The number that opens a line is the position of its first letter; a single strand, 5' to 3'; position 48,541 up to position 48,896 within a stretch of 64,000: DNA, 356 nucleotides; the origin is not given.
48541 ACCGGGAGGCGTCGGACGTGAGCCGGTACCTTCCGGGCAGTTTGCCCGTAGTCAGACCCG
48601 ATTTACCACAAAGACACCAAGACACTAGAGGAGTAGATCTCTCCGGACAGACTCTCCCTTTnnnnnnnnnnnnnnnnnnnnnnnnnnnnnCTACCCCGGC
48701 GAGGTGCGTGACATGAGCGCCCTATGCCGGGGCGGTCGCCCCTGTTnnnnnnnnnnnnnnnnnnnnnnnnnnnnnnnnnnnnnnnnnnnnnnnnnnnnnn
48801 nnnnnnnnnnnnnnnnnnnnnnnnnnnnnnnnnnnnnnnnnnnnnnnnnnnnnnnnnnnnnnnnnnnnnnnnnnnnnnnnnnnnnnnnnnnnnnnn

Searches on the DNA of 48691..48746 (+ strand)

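Call 69: build_rna_model(alignment_id=A6)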
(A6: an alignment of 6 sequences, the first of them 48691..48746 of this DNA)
Model R1 built from alignment A6 (6 sequences, 56 columns); structure: RNAalifold consensus.
model positions 56; base pairs 15; branch points 1; effective number of sequences 3.75; information 0.993 bits per position. Calibrated on 0.2 Mb of random sequence (short: E-values are rough).
structure used (alignment columns):
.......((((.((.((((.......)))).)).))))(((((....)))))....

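Call 71: search_with_rna_model(model_id=R1, sources=[window, L001, L002, L003, L004, L005, L006, L007, L008, L009, L010, L011, L012, L013, L014, L015, L016, L017, L018, L019, L020, L021, L022, L023, L024, L025, L026, L027, L028, L029, L030, L031, L032, L033, L034, L035, L036, L037, L038, L039, L040, L041, L042, L043, L044, L045, L046, L047, L048, L049, L050, L051, L052, L053, L054, L055, L056, L057, L058, L059, L060, L061, L062, L063, L064, L065, L066, L067, L068, L069, L070, L071, L072, L073, L074, L075, L076, L077, L078, L079, L080, L081, L082, L083, L084, L085, L086, L087, L088, L089, L090, L091, L092, L093, L094, L095, L096, L097, L098, L099], max_evalue=1, show_alignments=0)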
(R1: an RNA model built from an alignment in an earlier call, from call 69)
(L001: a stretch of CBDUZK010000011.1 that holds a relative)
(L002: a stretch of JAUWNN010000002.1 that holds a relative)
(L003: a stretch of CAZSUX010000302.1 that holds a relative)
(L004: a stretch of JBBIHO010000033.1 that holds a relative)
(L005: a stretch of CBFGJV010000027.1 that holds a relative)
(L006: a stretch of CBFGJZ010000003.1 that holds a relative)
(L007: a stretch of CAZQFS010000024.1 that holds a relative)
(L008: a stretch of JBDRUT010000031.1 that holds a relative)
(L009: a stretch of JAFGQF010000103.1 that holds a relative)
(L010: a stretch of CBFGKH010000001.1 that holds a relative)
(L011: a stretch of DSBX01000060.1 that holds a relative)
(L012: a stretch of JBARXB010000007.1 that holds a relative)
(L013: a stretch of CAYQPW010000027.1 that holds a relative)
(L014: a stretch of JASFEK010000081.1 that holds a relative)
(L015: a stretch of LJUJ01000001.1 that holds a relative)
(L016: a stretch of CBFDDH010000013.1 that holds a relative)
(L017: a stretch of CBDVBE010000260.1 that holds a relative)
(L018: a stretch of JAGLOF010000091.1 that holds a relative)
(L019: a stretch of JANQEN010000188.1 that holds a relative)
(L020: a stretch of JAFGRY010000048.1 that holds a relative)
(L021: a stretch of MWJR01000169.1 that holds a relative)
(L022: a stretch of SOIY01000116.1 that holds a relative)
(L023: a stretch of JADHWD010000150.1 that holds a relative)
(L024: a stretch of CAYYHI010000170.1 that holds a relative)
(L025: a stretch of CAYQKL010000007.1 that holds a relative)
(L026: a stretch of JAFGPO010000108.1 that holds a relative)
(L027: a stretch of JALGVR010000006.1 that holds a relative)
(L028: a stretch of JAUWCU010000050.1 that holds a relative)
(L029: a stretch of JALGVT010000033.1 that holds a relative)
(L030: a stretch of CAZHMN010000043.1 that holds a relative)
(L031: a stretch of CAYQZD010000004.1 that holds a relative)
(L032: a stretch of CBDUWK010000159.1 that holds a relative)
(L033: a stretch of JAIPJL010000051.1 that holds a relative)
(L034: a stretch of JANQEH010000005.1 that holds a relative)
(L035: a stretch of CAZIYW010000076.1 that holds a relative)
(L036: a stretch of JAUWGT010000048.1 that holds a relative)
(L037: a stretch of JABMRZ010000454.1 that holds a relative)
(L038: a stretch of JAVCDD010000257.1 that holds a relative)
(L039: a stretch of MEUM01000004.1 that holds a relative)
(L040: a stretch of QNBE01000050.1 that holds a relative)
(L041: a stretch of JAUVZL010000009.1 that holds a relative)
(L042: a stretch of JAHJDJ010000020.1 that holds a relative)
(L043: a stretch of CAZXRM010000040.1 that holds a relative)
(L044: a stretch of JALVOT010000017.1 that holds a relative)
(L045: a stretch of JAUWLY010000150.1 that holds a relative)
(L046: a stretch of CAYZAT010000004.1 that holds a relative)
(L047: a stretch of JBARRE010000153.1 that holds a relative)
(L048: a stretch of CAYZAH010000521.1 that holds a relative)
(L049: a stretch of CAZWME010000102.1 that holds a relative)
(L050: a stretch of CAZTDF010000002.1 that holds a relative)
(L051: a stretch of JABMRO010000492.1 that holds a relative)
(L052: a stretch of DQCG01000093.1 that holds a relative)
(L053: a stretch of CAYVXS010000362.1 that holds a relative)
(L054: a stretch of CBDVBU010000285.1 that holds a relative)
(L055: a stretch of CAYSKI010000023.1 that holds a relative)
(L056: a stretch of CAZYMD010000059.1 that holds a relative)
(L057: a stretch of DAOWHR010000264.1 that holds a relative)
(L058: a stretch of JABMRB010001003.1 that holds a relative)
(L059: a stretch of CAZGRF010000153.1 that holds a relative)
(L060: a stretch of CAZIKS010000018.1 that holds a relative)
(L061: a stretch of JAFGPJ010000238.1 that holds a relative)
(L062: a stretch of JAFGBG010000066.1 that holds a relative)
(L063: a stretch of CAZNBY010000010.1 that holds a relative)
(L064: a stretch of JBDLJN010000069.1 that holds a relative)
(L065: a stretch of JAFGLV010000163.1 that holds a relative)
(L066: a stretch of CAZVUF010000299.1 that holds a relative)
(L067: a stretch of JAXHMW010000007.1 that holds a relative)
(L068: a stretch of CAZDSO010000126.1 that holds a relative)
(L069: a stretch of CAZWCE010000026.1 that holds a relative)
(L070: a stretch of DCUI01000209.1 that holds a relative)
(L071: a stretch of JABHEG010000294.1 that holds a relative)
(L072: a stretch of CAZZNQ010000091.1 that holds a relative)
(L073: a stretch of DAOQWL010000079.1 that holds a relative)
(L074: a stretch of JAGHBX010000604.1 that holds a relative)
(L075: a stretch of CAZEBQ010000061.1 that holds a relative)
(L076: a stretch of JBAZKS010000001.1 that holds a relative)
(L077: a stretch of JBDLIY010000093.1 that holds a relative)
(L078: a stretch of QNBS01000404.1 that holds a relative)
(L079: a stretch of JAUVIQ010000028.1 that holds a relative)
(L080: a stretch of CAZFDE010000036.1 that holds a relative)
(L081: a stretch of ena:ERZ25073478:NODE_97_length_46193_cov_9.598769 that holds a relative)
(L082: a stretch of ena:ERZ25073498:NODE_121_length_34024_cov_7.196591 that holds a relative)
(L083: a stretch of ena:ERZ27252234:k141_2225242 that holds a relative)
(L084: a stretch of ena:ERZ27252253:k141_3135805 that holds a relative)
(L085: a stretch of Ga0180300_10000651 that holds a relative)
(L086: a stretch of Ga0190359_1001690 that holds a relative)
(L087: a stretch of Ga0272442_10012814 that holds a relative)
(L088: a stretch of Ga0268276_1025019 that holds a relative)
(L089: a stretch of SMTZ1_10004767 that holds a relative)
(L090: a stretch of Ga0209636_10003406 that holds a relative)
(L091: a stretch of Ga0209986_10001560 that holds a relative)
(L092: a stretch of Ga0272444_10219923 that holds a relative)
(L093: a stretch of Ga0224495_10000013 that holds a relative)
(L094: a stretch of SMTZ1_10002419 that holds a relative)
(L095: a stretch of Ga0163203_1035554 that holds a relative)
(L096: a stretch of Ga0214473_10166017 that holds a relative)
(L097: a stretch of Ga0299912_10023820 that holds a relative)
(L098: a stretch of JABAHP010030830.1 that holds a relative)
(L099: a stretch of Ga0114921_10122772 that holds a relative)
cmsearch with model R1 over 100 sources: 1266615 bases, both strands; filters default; matches with E-value up to 1: 8.
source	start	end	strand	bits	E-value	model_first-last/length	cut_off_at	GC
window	48691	48746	+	81.4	1e-13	1-56/56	no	0.71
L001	8910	8965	+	79.5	2.6e-13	1-56/56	no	0.73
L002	8901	8956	+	79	3.3e-13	1-56/56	no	0.7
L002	72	127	+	75.4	1.8e-12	1-56/56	no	0.73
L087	283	338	+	70.2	2.1e-11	1-56/56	no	0.71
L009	6803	6858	+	67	9.9e-11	1-56/56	no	0.71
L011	8177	8232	+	21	0.27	1-56/56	no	0.77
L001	6507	6546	-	18.8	0.76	1-56/56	no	0.75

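Call 72: search_with_rna_model(model_id=R1, sources=[L100, L101, L102, L103, L104, L105, L106, L107, L108, L109, L110, L111, L112, L113, L114, L115, L116, L117, L118, L119, L120, L121, L122, L123, L124, L125, L126, L127, L128, L129, L130, L131, L132, L133, L134, L135, L136, L137, L138, L139, L140, L141, L142, L143, L144, L145, L146, L147, L148, L149, L150, L151, L152, L153, L154, L155, L156, L157, L158, L159, L160, L161, L162, L163], max_evalue=1, show_alignments=0)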
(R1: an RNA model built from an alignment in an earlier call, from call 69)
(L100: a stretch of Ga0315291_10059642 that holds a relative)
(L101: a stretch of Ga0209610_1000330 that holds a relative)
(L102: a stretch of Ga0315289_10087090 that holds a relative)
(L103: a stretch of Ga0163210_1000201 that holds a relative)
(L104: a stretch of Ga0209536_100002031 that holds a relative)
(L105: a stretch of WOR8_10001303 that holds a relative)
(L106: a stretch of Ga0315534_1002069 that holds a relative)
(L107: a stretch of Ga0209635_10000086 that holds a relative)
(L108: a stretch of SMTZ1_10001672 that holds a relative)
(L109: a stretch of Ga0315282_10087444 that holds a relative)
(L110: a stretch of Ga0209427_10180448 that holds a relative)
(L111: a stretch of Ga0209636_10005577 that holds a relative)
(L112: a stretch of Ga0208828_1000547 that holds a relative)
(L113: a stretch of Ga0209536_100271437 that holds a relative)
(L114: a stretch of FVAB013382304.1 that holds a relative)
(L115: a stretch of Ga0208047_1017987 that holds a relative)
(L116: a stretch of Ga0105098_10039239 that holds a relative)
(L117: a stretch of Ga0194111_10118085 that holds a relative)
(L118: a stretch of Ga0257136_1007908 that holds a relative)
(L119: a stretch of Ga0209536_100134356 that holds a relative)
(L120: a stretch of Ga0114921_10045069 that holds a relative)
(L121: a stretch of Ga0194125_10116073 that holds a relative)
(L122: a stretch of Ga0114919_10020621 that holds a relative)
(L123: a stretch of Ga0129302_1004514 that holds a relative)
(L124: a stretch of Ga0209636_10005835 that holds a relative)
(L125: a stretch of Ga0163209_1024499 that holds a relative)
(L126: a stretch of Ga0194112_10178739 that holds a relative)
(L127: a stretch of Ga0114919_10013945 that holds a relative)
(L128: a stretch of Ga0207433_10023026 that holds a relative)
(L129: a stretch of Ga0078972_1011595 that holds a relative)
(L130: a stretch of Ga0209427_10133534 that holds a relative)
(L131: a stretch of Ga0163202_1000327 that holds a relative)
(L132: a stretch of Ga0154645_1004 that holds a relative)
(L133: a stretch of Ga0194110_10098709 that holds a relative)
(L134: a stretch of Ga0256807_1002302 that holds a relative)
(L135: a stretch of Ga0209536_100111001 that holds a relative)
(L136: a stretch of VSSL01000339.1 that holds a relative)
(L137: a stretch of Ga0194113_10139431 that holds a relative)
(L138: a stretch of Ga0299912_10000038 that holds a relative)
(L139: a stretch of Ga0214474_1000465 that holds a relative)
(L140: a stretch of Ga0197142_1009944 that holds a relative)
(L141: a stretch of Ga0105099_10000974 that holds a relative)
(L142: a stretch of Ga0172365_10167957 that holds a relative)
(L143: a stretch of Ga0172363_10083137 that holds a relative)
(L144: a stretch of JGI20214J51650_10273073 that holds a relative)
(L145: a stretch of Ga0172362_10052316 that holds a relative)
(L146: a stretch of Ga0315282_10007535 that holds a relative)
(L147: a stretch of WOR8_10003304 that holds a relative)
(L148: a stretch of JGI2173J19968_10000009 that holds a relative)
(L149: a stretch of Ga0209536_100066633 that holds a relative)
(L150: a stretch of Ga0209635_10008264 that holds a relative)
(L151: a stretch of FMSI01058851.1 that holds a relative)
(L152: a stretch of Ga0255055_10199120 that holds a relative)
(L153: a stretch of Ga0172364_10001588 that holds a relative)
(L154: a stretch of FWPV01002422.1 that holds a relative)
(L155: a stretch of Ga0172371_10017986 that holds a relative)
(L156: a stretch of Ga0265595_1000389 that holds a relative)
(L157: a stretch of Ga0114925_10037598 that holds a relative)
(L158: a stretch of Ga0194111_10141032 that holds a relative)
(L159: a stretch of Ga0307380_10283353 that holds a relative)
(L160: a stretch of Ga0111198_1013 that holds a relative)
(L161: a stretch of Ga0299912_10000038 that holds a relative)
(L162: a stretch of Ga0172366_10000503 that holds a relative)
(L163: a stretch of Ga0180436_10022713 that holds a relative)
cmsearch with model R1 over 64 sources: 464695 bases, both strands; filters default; matches with E-value up to 1: 0.
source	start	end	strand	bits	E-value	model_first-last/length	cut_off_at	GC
